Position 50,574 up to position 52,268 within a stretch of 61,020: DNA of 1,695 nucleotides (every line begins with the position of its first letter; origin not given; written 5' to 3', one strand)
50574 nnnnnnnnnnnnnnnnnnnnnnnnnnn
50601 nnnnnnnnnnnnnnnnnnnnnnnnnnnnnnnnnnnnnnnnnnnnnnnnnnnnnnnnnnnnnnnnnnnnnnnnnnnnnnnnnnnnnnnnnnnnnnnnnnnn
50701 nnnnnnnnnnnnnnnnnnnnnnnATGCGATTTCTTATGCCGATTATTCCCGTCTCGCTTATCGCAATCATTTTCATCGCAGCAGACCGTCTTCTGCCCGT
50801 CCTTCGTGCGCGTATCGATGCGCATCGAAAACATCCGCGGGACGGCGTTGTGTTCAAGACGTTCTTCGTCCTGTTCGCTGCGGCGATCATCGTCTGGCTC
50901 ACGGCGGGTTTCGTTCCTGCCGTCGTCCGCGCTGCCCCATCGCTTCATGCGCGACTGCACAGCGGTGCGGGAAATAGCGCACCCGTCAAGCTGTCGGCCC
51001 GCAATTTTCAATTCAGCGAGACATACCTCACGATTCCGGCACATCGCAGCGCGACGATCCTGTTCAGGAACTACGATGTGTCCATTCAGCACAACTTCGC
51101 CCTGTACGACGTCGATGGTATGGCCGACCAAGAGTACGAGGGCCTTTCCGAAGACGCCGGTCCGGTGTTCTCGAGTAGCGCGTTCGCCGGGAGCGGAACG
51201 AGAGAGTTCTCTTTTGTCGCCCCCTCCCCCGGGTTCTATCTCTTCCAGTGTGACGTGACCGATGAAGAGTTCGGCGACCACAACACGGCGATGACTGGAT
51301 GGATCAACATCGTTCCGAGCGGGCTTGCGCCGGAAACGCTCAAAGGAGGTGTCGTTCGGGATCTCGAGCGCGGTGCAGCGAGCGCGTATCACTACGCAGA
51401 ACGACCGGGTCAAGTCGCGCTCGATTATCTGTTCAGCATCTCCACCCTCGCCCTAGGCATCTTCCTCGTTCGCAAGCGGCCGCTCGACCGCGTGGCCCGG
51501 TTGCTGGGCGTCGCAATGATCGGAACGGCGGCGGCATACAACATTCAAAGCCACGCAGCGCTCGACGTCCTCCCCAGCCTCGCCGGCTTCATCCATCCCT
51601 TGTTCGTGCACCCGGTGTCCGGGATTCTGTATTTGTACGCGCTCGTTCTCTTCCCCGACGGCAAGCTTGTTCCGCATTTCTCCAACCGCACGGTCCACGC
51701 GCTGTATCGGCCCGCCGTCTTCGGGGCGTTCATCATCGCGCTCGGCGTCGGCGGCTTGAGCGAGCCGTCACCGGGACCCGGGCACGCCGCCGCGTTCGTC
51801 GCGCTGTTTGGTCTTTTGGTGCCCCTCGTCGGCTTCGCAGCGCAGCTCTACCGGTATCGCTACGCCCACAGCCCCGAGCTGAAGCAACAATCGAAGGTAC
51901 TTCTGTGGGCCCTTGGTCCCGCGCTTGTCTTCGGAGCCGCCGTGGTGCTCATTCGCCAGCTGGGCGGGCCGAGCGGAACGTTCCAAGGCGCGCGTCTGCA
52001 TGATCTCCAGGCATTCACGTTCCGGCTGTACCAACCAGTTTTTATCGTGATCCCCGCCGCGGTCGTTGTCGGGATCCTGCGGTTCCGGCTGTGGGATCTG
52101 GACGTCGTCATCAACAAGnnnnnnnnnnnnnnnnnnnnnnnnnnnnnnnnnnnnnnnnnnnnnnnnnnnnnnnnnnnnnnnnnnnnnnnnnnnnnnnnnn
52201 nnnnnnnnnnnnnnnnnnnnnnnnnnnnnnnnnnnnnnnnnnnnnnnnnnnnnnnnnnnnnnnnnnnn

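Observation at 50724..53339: Cupredoxin-domain polytopic sensor whose kinase core has lost the phospho-acceptor His and ATP-binding motifs, translationally coupled to an intact paralogous kinase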

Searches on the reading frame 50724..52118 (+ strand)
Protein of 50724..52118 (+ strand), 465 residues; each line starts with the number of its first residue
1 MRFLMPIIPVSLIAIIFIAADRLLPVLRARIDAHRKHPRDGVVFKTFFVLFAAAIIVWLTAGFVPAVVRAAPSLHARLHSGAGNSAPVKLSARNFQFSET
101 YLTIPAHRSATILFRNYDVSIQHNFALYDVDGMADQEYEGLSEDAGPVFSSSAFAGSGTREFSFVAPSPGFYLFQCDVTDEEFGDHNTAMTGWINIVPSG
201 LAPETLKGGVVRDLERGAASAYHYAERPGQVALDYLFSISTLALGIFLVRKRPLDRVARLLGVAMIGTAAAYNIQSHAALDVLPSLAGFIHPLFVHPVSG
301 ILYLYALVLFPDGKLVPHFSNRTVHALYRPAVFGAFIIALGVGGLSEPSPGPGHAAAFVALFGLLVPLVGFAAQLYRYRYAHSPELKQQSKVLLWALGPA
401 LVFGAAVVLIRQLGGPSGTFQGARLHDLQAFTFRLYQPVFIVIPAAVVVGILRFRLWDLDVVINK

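Call 54: search_protein_representatives(protein=window:50724-52118:+)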
Query: 465 residues. Proteins with E-value up to 0.001 (for the whole library): 1067; up to 1e-10: 240; up to 1e-30: 74. The best 150 are listed.
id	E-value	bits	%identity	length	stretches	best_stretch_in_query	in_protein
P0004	8.1e-138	476.8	52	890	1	15-465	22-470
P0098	5.1e-88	312.6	48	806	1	42-464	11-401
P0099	2.6e-84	300.4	48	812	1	35-464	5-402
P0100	1.3e-83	298.1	42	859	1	7-465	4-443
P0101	3.4e-79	283.6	46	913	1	25-465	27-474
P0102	3.1e-77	277.1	41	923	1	38-465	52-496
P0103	9.4e-75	268.9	53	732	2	214-465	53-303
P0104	2.7e-72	260.8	45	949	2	119-464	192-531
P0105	2.5e-69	251.1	40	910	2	166-465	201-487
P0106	5.3e-64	233.5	39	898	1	15-465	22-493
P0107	4.1e-59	217.4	39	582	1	12-465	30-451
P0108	3.9e-57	210.8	36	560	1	42-465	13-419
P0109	6.4e-57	210.1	38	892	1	5-465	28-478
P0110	2.2e-55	205.1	40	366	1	42-401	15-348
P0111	1.3e-54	202.6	34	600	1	41-465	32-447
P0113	7.4e-52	193.4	38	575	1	42-465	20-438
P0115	1.9e-51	192.1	38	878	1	10-465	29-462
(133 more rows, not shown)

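Call 59: search_protein_families(library=ncbifam, proteins=[P0109, P0108], max_evalue=0.1)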
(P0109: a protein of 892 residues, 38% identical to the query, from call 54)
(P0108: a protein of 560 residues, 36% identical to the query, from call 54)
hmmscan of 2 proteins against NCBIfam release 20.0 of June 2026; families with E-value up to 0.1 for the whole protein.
P0109 (892 aa): 10 families
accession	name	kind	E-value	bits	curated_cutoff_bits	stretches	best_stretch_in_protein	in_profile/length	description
NF052443.1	SensHisKinMctS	equivalog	1.7e-30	105.8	700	1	674-881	231-447/457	two-component system sensor histidine kinase MctS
NF008649.0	PRK11644.1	equivalog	2e-18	66.4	408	1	659-881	273-495/499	signal transduction histidine-protein kinase/phosphatase UhpB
NF047786.1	his_kin_MadS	equivalog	1.4e-16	60.7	500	1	614-878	133-431/434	MadS family sensor histidine kinase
NF052531.1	Strep_LiaS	equivalog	3.1e-15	56.2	450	1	659-881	102-326/328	envelope stress sensor histidine kinase LiaS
NF007896.0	PRK10600.1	equivalog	6.9e-12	44.8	578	1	658-877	359-580/598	nitrate/nitrite two-component system sensor histidine kinase NarX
NF008184.0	PRK10935.1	equivalog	8.5e-11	41.2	553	1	696-877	367-554/565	nitrate/nitrite two-component system sensor histidine kinase NarQ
TIGR02657.1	amicyanin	equivalog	1.2e-06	28.8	110.2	1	130-198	19-82/83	amicyanin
TIGR02916.1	PEP_his_kin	equivalog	0.0003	19.5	300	1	255-521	11-268/679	XrtA/PEP-CTERM system histidine kinase PrsK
NF041945.1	LuxN_Vibrio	equivalog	0.0026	15.9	1550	1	463-561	235-332/839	quorum-sensing autoinducer 1 sensor kinase/phosphatase LuxN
NF033792.0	ActS_PrrB_HisK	equivalog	0.0058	15.5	350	1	763-842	277-356/423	ActS/PrrB/RegB family redox-sensitive histidine kinase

P0108 (560 aa): 2 families
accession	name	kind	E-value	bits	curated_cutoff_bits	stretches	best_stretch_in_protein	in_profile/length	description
TIGR02657.1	amicyanin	equivalog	0.02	15.2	110.2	1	112-148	47-82/83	amicyanin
NF040917.1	Mms6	equivalog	0.063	13.5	200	0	152-227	64-132/155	magnetic particle specific iron-binding protein Mms6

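Call 60: find_encoding_contigs(protein=P0109, flank=6000, max_places=1)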
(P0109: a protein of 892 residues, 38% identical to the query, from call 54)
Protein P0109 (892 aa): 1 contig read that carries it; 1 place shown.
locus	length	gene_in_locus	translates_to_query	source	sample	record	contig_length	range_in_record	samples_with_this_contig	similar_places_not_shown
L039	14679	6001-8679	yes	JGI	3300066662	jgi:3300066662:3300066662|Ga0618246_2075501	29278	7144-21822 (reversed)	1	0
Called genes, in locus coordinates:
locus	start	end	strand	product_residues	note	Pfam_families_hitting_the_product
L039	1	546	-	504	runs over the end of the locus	PF13493:DUF4118, PF00512:HisKA, PF02518:HATPase_c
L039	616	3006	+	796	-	PF13520:AA_permease_2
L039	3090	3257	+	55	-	-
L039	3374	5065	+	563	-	PF01839:FG-GAP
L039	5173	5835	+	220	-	PF00072:Response_reg, PF00196:GerE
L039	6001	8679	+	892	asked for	PF13473:Cupredoxin_1 (weak), PF07730:HisKA_3, PF02518:HATPase_c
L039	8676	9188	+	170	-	-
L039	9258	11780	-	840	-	PF00211:Guanylate_cyc, PF25872:HTH_77 (weak), PF13424:TPR_12, PF07719:TPR_2 (faint)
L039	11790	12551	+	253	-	PF13489:Methyltransf_23, PF01728:FtsJ (weak), PF01209:Ubie_methyltran (weak), PF08241:Methyltransf_11, PF08242:Methyltransf_12, PF13649:Methyltransf_25, PF13847:Methyltransf_31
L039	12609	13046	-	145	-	PF07366:SnoaL, PF12680:SnoaL_2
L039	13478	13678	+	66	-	PF00581:Rhodanese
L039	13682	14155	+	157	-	PF00571:CBS (faint)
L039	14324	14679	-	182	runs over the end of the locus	PF13462:Thioredoxin_4, PF01323:DSBA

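Call 61: find_encoding_contigs(protein=P0098, flank=6000, max_places=1)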
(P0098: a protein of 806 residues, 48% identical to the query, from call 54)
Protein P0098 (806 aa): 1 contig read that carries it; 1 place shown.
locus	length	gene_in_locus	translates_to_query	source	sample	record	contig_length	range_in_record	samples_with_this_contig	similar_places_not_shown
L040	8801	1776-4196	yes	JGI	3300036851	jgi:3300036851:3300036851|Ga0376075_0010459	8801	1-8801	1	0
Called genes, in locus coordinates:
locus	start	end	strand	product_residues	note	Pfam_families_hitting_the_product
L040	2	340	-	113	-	?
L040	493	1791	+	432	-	PF13581:HATPase_c_2 (faint), PF07730:HisKA_3, PF02518:HATPase_c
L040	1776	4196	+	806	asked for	PF13473:Cupredoxin_1 (weak), PF13185:GAF_2 (faint)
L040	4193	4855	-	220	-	PF00072:Response_reg, PF00196:GerE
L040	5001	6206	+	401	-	PF04151:PPC (faint), PF01186:Lysyl_oxidase (weak)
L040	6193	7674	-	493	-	-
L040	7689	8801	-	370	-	?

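Call 62: find_encoding_contigs(protein=P0101, flank=6000, max_places=1)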
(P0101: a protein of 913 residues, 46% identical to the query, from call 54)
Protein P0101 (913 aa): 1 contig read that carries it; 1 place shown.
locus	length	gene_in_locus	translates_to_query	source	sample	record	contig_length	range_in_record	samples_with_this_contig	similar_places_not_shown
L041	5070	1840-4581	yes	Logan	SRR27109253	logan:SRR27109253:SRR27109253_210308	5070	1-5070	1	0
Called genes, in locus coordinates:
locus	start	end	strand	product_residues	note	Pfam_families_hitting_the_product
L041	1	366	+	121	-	?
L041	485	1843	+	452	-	PF07730:HisKA_3, PF02518:HATPase_c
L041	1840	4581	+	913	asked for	PF13185:GAF_2 (faint), PF07730:HisKA_3 (weak), PF13581:HATPase_c_2 (weak), PF02518:HATPase_c (weak)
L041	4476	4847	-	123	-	PF00072:Response_reg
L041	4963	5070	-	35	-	?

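Call 63: find_encoding_contigs(protein=P0115, flank=5000, max_places=1)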
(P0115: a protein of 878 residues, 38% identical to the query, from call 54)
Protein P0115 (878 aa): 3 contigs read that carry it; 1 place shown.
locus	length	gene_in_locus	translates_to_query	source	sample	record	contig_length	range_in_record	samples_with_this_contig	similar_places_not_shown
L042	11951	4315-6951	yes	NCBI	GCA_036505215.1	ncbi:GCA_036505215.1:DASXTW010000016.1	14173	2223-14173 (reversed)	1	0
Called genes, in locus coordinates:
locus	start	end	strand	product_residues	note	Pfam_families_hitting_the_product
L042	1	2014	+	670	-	PF00582:Usp, PF03109:ABC1, PF01636:APH (weak), PF27536:UbiB_helical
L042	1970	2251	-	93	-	-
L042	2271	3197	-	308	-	PF12679:ABC2_membrane_2 (weak), PF10920:DUF2705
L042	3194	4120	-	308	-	PF00005:ABC_tran, PF13304:AAA_21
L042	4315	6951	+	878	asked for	PF07730:HisKA_3, PF13581:HATPase_c_2 (weak), PF02518:HATPase_c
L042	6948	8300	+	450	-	PF07730:HisKA_3, PF02518:HATPase_c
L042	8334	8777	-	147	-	PF00072:Response_reg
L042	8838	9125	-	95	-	-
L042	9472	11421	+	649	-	PF00930:DPPIV_N (faint), PF26550:Tricorn_2nd (weak), PF26549:Tricorn_N, PF07676:PD40, PF25174:Beta-prop_THOC3 (faint), PF26549:Tricorn_N, PF07676:PD40, PF00326:Peptidase_S9, +2 more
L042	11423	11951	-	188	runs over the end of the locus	PF09990:DUF2231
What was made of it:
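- In P0115 both members are intact (call 63).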

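Call 64: find_encoding_contigs(protein=P0100, flank=5000, max_places=1)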
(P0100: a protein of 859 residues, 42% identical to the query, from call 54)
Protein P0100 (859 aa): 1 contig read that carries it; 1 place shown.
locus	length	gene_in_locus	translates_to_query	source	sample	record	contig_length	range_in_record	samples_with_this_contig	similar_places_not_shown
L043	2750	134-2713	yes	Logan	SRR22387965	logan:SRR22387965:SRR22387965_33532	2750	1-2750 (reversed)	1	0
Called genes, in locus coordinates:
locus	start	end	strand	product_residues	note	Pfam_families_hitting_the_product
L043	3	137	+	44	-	?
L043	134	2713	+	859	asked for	PF13185:GAF_2 (weak)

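Call 65: find_encoding_contigs(protein=P0108, flank=5000, max_places=1)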
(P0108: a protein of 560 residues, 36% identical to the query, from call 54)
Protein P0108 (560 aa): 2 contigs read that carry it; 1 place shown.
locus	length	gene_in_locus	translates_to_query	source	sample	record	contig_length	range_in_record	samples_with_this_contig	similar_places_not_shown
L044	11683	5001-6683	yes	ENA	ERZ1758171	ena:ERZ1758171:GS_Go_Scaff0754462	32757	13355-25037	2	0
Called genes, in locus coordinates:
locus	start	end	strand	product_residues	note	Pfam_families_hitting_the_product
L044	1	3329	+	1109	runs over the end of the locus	PF01704:UDPGP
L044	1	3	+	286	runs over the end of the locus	PF00483:NTP_transferase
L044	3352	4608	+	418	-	PF00583:Acetyltransf_1 (faint), PF13527:Acetyltransf_9, PF17668:Acetyltransf_17, PF13530:SCP2_2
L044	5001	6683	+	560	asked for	PF13473:Cupredoxin_1 (weak)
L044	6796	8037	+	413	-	PF03372:Exo_endo_phos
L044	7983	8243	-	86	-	-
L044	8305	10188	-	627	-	PF00664:ABC_membrane, PF02463:SMC_N (faint), PF00005:ABC_tran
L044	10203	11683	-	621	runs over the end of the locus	PF00664:ABC_membrane, PF00005:ABC_tran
